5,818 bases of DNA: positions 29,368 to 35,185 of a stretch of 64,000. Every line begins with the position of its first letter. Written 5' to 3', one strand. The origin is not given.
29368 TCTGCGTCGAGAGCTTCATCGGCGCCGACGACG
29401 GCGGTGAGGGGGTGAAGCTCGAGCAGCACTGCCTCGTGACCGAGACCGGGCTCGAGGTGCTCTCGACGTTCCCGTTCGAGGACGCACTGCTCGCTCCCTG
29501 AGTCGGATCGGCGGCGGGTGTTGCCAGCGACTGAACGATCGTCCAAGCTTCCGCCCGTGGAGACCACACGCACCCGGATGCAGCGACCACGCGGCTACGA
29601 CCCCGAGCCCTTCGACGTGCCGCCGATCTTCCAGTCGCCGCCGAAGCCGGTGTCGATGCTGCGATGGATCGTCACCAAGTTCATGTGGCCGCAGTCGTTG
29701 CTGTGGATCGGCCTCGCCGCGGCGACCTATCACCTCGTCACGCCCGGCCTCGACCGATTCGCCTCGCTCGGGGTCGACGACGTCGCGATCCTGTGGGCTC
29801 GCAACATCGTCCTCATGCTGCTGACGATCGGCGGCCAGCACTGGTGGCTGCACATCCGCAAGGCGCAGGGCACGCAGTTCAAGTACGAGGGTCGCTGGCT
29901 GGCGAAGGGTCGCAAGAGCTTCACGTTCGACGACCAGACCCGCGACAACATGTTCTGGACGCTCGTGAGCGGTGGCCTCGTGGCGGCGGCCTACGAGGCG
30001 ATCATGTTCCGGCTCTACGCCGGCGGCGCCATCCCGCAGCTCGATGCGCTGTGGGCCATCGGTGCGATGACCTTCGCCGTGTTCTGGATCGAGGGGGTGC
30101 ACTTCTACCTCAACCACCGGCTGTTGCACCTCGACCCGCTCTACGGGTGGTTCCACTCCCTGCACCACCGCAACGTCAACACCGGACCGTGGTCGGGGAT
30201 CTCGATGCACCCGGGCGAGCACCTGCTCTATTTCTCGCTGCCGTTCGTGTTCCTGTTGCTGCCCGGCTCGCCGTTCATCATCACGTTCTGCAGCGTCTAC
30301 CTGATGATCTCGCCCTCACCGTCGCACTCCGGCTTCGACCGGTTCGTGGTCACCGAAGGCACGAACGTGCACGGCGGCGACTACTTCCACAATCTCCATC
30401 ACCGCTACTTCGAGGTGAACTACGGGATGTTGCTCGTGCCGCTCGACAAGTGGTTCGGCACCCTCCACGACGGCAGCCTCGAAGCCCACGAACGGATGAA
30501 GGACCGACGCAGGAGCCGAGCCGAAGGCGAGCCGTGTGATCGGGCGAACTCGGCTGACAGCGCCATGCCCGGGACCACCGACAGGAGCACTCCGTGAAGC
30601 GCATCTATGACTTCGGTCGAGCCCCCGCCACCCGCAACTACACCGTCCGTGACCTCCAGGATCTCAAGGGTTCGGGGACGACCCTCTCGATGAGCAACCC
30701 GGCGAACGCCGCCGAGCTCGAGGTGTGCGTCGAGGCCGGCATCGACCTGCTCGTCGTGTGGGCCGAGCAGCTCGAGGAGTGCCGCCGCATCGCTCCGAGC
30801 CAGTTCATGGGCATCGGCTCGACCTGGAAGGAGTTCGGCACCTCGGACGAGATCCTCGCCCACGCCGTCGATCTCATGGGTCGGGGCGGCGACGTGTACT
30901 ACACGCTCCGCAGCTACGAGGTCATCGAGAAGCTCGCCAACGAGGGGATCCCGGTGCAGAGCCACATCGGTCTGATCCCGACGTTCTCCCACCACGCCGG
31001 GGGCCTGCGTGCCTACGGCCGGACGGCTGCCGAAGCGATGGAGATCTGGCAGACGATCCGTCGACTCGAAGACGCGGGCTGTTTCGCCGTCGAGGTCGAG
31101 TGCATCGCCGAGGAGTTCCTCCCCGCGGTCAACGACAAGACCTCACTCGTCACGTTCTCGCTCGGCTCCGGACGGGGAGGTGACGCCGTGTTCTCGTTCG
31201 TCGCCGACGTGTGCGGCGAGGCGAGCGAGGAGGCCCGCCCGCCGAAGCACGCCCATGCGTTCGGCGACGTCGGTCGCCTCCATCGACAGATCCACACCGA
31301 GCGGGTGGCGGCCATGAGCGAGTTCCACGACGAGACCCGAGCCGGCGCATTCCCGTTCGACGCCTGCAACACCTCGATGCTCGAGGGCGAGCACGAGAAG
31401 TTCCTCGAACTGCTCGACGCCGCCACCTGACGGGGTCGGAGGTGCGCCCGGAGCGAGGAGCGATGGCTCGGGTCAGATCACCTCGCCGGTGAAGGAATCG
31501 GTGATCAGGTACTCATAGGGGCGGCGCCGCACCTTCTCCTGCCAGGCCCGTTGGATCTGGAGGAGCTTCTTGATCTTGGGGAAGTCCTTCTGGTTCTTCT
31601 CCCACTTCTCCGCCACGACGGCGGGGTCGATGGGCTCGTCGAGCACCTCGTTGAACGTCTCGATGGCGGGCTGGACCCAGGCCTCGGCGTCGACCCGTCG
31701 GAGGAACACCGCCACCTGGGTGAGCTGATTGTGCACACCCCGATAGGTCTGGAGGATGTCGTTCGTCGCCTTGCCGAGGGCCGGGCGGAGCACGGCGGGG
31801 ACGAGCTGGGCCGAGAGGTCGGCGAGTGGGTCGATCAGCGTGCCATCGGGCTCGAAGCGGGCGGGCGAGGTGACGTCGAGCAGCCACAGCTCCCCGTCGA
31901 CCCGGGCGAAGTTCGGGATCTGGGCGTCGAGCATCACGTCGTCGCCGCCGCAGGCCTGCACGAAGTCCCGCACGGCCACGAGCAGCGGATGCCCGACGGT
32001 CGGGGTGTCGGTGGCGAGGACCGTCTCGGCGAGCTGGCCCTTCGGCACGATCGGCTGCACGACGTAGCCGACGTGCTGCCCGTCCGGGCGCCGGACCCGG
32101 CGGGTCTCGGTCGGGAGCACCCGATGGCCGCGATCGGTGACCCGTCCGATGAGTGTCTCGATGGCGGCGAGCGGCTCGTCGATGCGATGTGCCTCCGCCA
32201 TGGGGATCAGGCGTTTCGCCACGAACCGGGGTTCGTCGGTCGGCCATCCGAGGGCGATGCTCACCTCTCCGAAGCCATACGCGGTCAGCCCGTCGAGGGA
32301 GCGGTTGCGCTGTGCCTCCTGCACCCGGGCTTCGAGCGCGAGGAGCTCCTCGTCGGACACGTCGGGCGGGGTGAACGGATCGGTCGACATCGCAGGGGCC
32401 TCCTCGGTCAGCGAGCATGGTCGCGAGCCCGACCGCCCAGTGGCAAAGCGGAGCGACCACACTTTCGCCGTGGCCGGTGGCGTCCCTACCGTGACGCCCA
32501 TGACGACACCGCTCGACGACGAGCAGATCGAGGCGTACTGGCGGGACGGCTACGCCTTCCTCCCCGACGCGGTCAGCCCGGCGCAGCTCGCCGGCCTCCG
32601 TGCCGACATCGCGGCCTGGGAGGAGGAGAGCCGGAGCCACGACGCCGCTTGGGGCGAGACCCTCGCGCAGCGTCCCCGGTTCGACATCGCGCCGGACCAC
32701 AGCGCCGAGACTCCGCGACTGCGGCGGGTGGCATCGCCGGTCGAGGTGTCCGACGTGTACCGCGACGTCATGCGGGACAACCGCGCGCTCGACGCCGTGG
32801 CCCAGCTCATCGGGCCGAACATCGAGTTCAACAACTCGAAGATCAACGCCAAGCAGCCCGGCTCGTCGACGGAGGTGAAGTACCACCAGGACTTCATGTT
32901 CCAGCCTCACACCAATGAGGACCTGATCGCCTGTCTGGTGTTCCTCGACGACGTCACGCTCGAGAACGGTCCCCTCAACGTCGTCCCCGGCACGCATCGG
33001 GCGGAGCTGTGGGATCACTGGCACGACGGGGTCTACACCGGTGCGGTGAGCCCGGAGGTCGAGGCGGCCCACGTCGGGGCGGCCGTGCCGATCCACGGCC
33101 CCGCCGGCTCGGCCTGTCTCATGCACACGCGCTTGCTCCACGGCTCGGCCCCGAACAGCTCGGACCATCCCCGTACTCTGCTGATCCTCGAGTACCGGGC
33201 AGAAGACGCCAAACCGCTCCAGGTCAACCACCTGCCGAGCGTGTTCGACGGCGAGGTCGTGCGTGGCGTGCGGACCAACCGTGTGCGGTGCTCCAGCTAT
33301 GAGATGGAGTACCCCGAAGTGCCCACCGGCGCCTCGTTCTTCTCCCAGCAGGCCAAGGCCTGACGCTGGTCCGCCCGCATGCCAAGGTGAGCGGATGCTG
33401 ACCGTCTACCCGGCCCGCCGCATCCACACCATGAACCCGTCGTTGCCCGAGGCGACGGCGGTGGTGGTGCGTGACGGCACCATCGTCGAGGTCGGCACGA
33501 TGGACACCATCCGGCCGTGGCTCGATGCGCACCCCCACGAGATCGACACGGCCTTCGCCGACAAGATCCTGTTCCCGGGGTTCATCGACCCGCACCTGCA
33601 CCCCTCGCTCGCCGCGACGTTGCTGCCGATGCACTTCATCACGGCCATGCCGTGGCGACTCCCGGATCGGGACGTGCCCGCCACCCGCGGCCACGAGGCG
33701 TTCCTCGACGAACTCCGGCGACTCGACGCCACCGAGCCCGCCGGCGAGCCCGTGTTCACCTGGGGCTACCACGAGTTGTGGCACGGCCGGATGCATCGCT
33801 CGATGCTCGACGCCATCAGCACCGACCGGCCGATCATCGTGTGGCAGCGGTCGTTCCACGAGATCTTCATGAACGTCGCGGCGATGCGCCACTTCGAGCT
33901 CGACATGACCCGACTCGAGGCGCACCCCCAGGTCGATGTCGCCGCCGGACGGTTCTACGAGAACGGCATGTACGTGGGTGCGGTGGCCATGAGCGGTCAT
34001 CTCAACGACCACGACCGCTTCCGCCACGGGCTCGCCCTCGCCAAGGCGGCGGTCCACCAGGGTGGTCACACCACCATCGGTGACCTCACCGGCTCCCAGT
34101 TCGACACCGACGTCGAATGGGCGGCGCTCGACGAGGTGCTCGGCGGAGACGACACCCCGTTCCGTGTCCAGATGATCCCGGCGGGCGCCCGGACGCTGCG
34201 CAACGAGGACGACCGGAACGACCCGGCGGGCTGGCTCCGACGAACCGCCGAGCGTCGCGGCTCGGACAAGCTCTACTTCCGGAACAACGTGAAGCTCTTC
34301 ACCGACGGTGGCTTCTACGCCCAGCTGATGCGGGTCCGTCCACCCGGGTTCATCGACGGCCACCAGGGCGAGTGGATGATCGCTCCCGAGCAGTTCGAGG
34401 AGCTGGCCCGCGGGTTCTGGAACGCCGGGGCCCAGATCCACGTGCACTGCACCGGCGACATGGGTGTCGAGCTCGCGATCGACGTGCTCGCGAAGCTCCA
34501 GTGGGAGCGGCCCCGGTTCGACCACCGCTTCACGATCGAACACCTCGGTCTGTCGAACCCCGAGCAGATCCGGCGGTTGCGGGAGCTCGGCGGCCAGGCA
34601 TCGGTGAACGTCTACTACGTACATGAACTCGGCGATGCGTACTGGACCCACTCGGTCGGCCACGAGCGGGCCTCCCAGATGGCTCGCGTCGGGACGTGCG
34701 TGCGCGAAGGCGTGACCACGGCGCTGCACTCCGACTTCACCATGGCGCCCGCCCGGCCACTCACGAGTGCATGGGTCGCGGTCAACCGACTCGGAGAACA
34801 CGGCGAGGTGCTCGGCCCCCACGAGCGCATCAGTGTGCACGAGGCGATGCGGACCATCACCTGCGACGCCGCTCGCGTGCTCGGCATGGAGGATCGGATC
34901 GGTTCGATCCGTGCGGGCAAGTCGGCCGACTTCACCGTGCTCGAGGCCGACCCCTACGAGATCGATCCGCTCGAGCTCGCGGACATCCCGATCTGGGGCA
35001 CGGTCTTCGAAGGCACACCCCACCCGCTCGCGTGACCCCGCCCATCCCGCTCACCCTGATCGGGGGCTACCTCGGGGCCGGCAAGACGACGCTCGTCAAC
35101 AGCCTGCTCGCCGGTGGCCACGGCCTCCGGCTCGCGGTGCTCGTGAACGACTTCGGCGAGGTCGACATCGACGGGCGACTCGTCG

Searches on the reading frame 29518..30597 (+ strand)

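Call 47: search_protein_families(library=pfam, proteins=[window:29518-30597:+], max_evalue=0.0001)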
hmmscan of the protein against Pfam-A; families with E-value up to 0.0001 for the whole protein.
window:29518-30597:+ (359 aa): 1 family
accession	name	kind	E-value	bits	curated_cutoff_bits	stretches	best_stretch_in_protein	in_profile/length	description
PF04116.19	FA_hydroxylase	-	3.7e-18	66.7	31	1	187-315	3-132/132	Fatty acid hydroxylase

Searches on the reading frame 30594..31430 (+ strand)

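Call 48: search_protein_families(library=pfam, proteins=[window:30594-31430:+], max_evalue=0.0001)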
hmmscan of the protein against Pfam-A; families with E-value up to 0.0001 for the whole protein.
window:30594-31430:+ (278 aa): 1 family
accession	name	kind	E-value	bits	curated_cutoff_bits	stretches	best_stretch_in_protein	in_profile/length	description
PF02548.21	Pantoate_transf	-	2.4e-26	93.2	28.7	1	107-254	119-257/259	Ketopantoate hydroxymethyltransferase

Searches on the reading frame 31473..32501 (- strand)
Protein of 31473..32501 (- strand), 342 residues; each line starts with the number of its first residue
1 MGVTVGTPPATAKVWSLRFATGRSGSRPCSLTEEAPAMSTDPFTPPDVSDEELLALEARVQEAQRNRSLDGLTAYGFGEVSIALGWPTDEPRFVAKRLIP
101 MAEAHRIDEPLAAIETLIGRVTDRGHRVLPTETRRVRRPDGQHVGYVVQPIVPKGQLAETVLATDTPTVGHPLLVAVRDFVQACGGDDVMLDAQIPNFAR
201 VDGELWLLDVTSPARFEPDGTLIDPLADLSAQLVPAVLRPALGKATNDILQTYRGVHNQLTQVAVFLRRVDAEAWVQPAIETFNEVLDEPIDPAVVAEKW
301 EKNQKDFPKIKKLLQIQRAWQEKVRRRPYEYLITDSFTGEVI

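Call 48: search_protein_families(library=pfam, proteins=[window:31473-32501:-], max_evalue=0.0001)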
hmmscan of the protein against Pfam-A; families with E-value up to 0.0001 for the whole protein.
window:31473-32501:- (342 aa): 1 family
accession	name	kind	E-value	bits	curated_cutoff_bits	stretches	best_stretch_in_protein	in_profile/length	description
PF19709.4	DUF6206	-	5.1e-09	36.2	30.4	1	93-318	34-271/271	Family of unknown function (DUF6206)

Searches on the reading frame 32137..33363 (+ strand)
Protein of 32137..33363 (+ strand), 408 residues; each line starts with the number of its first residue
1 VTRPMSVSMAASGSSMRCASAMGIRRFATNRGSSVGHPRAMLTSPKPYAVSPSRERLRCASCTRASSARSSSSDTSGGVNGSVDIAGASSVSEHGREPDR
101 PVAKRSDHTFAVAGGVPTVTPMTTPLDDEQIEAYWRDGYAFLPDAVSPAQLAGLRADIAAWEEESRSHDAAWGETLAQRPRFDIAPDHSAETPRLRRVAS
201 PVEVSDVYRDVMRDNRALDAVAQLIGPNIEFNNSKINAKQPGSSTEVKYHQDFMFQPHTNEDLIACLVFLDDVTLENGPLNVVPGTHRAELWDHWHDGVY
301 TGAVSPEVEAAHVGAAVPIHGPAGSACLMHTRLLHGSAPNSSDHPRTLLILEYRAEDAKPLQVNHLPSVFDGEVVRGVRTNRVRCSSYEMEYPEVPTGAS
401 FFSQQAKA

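Call 48: search_protein_families(library=pfam, proteins=[window:32137-33363:+], max_evalue=0.0001)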
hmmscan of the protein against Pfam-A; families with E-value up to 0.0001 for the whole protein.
window:32137-33363:+ (408 aa): 1 family
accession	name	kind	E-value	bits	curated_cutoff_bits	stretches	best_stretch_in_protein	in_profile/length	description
PF05721.19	PhyH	-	5.6e-28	99.1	22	1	136-347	3-212/213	Phytanoyl-CoA dioxygenase (PhyH)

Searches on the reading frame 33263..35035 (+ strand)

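Call 48: search_protein_families(library=pfam, proteins=[window:33263-35035:+], max_evalue=0.0001)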
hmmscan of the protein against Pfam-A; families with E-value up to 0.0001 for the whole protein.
window:33263-35035:+ (590 aa): 2 families
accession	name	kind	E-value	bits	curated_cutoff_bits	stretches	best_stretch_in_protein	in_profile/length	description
PF07969.17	Amidohydro_3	-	1.7e-50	173.4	29.7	1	101-585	8-469/472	Amidohydrolase family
PF01979.26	Amidohydro_1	-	5.9e-13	49.2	25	1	370-564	129-322/345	Amidohydrolase family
